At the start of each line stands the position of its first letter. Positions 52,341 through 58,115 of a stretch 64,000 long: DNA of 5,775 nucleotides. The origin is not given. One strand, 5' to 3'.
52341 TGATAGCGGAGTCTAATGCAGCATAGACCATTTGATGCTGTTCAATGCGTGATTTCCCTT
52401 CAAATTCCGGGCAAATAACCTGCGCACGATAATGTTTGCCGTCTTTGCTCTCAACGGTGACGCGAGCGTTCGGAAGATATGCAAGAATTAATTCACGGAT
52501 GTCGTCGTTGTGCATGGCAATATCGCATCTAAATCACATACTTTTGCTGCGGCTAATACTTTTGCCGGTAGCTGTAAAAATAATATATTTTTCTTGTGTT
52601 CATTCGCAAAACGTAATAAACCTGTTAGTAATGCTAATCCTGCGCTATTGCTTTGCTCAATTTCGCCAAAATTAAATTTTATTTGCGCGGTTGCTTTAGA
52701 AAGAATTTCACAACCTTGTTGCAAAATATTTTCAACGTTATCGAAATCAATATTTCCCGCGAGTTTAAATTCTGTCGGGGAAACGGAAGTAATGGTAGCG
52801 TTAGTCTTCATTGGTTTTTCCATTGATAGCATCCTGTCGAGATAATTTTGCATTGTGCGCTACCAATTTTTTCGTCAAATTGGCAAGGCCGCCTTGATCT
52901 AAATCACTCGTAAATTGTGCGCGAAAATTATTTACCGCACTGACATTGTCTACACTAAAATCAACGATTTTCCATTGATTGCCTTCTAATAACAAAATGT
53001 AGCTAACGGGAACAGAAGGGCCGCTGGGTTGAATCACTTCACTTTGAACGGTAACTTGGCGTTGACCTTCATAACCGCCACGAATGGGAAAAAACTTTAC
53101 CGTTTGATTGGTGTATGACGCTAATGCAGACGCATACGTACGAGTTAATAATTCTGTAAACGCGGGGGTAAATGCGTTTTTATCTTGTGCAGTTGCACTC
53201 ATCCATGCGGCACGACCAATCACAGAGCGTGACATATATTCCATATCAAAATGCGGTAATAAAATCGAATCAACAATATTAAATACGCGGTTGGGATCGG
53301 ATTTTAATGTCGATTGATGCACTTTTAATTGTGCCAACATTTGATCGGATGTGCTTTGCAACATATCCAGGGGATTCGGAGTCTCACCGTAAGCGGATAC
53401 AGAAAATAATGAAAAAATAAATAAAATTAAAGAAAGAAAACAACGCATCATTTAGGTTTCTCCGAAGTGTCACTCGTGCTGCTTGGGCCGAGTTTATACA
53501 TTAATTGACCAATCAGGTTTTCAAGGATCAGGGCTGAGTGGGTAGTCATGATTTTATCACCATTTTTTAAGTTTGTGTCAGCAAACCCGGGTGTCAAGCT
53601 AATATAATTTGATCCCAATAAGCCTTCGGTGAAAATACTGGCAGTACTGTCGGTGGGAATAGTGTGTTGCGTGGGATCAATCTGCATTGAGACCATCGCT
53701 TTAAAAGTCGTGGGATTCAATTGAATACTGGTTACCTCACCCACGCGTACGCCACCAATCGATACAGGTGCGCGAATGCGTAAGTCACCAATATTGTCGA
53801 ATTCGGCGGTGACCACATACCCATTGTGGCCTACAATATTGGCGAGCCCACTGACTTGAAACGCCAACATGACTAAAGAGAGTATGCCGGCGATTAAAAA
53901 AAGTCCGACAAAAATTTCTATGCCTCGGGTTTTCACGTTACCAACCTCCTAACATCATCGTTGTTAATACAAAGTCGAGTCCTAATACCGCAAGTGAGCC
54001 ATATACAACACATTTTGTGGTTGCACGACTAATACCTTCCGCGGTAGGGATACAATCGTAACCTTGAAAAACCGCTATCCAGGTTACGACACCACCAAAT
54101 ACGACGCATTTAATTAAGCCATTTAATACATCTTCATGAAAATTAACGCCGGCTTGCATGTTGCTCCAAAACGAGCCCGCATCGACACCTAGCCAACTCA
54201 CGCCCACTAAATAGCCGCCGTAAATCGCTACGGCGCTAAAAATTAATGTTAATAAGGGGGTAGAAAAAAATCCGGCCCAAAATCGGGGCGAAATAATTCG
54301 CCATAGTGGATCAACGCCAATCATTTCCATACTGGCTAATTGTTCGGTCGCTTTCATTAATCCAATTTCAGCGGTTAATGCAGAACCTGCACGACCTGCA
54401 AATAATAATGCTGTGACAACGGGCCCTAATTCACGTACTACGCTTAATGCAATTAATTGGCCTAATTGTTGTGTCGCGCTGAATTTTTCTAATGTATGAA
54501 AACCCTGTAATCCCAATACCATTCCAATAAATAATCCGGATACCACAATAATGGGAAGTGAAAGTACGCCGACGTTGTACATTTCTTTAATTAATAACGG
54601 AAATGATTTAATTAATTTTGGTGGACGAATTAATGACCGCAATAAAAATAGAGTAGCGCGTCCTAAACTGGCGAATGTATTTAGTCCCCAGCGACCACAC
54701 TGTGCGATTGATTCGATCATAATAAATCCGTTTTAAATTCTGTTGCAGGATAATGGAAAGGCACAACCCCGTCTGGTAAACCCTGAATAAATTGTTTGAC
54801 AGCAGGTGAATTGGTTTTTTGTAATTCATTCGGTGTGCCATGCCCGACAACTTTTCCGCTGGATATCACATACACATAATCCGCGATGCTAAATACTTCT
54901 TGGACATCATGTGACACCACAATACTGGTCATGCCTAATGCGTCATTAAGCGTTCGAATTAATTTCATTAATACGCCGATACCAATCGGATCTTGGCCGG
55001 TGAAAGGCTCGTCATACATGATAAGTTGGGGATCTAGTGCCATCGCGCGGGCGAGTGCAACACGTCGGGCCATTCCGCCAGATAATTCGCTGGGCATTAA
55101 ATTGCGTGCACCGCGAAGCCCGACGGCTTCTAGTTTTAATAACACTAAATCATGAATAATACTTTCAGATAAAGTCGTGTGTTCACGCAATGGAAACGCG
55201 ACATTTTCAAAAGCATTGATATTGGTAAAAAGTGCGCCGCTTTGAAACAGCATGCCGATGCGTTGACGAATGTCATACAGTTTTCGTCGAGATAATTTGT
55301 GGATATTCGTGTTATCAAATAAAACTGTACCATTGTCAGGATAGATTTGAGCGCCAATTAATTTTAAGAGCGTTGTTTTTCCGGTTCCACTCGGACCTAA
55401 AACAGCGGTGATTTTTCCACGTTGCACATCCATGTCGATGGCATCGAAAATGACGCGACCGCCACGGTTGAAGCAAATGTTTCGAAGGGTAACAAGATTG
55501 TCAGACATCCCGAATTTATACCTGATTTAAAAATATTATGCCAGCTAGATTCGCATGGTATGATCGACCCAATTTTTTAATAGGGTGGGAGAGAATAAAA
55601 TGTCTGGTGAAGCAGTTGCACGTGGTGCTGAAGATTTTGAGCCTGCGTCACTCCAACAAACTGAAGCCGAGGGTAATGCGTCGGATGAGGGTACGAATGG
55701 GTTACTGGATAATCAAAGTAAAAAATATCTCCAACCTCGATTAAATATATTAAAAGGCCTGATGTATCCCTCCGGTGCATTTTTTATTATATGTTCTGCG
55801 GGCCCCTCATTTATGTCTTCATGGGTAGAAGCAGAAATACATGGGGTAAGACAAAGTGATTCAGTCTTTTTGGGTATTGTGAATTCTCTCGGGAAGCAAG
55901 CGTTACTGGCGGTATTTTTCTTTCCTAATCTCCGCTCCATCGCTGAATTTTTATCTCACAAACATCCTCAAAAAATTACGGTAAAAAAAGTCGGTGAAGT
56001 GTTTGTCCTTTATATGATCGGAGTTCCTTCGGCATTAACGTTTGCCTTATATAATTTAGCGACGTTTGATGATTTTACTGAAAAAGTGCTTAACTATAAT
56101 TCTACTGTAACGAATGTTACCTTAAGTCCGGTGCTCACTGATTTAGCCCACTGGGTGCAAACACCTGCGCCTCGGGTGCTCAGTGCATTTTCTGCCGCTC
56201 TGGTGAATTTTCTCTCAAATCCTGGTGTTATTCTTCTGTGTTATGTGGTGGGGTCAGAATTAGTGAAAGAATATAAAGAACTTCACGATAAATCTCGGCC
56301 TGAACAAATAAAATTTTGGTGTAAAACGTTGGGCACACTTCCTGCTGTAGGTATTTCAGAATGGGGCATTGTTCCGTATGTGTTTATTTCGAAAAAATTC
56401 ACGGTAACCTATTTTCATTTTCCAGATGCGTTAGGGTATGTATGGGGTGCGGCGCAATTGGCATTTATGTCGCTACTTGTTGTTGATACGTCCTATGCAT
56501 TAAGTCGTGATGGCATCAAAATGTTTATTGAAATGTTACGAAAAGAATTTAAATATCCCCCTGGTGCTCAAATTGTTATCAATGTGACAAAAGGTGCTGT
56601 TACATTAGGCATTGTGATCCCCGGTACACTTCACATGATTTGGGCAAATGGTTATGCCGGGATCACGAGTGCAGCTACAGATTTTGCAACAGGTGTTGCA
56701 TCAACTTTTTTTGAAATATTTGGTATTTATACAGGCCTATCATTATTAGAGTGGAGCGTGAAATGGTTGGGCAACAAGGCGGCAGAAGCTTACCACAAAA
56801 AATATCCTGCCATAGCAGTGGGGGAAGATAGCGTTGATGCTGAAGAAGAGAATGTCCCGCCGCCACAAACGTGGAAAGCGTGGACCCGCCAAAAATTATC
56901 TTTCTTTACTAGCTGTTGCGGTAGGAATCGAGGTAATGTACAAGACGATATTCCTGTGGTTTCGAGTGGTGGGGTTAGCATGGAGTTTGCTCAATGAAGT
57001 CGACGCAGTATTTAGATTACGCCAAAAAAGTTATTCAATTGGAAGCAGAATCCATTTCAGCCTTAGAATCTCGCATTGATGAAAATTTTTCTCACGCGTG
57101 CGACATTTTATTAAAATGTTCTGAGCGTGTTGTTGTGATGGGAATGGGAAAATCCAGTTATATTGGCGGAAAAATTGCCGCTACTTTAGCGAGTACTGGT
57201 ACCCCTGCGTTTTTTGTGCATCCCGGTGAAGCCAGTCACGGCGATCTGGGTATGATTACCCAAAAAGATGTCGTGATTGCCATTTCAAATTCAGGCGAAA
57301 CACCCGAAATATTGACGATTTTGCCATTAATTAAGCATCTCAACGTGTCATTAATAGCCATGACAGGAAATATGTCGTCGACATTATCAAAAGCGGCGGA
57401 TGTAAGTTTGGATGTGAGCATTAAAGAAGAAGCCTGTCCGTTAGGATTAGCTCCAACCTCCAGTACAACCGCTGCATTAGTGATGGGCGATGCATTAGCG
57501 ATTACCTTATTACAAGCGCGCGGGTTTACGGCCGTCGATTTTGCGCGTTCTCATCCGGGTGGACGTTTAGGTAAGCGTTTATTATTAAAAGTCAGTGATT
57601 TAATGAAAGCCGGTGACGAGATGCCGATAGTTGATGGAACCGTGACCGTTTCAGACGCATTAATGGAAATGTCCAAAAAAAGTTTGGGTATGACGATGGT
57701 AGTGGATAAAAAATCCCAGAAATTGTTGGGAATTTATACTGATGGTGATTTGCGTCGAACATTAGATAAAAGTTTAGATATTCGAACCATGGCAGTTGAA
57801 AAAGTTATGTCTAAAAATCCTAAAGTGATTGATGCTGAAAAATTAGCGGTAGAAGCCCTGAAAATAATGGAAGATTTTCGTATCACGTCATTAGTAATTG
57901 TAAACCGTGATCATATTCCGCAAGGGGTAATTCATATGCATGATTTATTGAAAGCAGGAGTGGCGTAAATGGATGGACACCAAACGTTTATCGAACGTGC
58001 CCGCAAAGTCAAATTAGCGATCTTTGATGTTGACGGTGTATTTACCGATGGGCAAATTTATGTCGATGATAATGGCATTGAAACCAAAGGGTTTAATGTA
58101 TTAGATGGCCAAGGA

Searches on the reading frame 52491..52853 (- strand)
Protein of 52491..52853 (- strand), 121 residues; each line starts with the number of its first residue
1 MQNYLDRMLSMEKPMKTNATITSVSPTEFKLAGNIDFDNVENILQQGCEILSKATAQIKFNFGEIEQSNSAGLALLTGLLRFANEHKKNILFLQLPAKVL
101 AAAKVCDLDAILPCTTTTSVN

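Call 28: search_protein_families(library=pfam, proteins=[window:52491-52853:-], max_evalue=0.0001)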
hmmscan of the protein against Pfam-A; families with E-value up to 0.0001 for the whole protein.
window:52491-52853:- (121 aa): 1 family
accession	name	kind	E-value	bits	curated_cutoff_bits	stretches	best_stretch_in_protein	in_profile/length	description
PF13466.11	STAS_2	-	3.4e-10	40.4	29.2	1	30-109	2-80/80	STAS domain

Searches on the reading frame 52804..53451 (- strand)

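Call 28: search_protein_families(library=pfam, proteins=[window:52804-53451:-], max_evalue=0.0001)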
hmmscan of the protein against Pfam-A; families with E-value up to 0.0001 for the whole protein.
window:52804-53451:- (216 aa): 1 family
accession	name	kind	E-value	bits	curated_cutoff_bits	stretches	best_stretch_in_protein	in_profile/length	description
PF05494.18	MlaC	-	5.1e-48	163.5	26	1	32-196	1-164/166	MlaC protein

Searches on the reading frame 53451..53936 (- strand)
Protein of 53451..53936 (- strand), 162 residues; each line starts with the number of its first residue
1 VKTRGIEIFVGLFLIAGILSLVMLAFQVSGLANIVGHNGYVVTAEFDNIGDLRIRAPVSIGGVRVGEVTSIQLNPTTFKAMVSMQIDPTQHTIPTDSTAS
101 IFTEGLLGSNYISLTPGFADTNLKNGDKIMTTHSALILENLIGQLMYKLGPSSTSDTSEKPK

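Call 28: search_protein_families(library=pfam, proteins=[window:53451-53936:-], max_evalue=0.0001)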
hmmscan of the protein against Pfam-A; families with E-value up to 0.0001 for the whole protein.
window:53451-53936:- (162 aa): 1 family
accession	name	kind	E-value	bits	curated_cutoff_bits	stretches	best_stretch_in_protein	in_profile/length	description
PF02470.25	MlaD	-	1.5e-22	80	25.1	1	38-117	1-81/81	MlaD protein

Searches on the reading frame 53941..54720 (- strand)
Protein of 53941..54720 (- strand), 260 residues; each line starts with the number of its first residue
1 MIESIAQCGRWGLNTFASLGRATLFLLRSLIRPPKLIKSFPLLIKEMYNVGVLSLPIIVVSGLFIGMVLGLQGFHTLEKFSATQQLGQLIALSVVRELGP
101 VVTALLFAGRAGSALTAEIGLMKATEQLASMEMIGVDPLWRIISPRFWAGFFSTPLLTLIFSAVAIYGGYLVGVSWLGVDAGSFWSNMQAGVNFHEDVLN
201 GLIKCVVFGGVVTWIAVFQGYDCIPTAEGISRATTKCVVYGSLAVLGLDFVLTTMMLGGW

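Call 28: search_protein_families(library=pfam, proteins=[window:53941-54720:-], max_evalue=0.0001)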
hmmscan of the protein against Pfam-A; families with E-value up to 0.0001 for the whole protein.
window:53941-54720:- (260 aa): 1 family
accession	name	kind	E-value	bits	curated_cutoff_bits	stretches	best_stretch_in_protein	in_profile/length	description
PF02405.21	MlaE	-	3e-73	246.4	22.5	1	44-254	2-211/212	Permease MlaE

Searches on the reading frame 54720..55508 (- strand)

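Call 28: search_protein_families(library=pfam, proteins=[window:54720-55508:-], max_evalue=0.0001)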
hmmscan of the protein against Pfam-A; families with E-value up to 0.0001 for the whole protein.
window:54720-55508:- (263 aa): 3 families
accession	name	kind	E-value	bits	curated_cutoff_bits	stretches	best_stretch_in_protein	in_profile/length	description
PF00005.33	ABC_tran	-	6.3e-30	105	25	1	22-169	2-136/137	ABC transporter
PF09818.15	ABC_ATPase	-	2.7e-05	23.8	23.2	0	26-57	75-105/283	P-loop domain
PF25199.1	nSTAND_NTPase5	-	6.3e-05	23.3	34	1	27-74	37-85/145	Novel STAND NTPase 5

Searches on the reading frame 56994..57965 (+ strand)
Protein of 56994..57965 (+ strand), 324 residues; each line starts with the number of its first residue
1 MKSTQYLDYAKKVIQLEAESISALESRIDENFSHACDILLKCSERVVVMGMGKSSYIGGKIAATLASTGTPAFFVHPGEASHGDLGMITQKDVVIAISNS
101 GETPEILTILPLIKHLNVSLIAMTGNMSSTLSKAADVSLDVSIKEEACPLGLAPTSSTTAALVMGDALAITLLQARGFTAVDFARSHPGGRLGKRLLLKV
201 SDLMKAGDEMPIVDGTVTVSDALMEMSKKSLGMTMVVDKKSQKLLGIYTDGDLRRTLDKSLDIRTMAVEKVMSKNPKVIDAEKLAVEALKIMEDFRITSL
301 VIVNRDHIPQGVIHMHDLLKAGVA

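Call 28: search_protein_families(library=pfam, proteins=[window:56994-57965:+], max_evalue=0.0001)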
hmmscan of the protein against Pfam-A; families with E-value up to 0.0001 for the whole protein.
window:56994-57965:+ (324 aa): 2 families
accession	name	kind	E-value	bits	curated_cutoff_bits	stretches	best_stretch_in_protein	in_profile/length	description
PF01380.27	SIS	-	8.6e-29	100.4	25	1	40-170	2-130/131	SIS domain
PF00571.33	CBS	-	3.6e-16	59.7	24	2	268-321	1-54/57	CBS domain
